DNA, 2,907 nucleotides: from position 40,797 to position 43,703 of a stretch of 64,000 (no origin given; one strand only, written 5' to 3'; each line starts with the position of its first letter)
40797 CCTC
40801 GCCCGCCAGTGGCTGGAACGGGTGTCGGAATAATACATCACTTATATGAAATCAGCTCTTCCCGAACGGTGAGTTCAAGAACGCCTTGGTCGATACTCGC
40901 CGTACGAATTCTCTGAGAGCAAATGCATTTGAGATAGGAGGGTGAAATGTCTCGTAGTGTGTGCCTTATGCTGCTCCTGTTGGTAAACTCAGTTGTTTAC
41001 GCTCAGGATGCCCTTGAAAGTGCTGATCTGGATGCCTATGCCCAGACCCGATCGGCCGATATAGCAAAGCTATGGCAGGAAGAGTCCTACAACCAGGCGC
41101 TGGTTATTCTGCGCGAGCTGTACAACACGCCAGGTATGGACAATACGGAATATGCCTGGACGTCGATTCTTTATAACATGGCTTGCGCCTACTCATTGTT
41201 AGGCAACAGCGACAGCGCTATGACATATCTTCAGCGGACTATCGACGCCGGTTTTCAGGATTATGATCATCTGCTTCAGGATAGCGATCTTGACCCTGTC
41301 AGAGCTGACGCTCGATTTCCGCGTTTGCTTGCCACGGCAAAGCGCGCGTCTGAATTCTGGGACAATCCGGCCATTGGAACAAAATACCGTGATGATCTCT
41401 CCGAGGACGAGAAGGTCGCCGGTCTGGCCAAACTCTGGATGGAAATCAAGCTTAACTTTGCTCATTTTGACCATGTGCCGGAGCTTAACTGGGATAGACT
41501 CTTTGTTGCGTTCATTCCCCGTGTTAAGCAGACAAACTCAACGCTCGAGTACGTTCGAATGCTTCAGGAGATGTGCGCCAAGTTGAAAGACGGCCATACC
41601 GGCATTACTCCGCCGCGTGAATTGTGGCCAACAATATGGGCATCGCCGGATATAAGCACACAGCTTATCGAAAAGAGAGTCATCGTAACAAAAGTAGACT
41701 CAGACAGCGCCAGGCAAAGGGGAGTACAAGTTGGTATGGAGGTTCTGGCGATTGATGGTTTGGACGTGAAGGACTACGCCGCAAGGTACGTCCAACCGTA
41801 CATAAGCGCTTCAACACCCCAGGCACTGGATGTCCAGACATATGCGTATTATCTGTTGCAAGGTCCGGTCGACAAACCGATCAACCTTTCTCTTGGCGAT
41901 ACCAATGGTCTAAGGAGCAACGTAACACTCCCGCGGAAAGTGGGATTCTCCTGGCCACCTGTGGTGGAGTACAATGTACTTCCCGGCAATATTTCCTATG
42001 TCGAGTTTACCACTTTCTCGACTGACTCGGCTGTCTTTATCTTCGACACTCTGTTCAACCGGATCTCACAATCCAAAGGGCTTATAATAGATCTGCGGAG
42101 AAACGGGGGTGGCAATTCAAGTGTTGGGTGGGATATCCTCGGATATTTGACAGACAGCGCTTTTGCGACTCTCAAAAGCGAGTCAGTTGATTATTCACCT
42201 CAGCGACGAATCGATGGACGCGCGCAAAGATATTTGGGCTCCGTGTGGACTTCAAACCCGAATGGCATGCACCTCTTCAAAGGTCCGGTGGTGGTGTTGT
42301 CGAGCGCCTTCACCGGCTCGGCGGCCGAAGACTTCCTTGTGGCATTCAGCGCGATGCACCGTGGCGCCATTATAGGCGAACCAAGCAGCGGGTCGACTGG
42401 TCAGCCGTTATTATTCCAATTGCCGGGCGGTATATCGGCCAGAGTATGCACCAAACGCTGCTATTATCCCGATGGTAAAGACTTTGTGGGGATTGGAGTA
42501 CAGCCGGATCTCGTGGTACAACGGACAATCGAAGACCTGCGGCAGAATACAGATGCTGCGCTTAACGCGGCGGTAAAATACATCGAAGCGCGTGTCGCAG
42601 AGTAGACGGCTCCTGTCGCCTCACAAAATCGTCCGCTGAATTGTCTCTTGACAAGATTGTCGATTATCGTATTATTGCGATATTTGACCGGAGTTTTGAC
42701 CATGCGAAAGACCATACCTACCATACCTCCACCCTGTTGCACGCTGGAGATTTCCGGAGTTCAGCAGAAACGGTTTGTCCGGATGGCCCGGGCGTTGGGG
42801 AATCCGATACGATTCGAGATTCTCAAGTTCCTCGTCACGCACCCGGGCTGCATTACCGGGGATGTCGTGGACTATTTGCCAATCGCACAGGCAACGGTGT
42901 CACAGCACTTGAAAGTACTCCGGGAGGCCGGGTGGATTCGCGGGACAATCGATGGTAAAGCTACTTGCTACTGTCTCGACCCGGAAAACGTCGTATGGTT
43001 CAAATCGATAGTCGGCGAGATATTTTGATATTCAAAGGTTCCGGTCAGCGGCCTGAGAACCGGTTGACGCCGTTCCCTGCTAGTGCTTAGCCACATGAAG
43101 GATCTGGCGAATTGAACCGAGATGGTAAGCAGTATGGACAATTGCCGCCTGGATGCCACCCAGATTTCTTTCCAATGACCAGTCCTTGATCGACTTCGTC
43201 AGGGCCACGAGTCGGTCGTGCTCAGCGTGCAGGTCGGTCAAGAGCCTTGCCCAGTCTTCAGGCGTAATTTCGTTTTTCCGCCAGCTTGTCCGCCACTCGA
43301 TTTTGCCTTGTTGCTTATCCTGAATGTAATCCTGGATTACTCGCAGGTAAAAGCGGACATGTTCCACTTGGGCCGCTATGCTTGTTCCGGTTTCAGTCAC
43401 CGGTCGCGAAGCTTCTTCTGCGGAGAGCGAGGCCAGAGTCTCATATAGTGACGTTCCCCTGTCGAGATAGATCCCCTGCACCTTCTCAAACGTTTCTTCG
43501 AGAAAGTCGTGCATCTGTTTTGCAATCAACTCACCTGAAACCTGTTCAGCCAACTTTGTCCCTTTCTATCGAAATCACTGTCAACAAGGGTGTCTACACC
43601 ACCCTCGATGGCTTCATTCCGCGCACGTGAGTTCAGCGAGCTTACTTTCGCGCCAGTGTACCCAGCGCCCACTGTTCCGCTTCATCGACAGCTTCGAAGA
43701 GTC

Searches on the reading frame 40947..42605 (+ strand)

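Call 34: search_protein_families(library=pfam, proteins=[window:40947-42605:+], max_evalue=0.00001)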
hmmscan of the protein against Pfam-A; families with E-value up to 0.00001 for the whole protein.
window:40947-42605:+ (552 aa): 1 family
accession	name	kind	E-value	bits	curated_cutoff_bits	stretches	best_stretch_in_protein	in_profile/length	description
PF03572.23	Peptidase_S41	-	3e-25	89.1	24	1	348-524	1-165/165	Peptidase family S41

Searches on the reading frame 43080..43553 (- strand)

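Call 34: search_protein_families(library=pfam, proteins=[window:43080-43553:-], max_evalue=0.00001)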
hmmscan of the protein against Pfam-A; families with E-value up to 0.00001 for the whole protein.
window:43080-43553:- (157 aa): 1 family
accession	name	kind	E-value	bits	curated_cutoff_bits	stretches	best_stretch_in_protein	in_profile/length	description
PF12867.12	DinB_2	-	4.3e-06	27.6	24.8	1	36-145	9-125/128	DinB superfamily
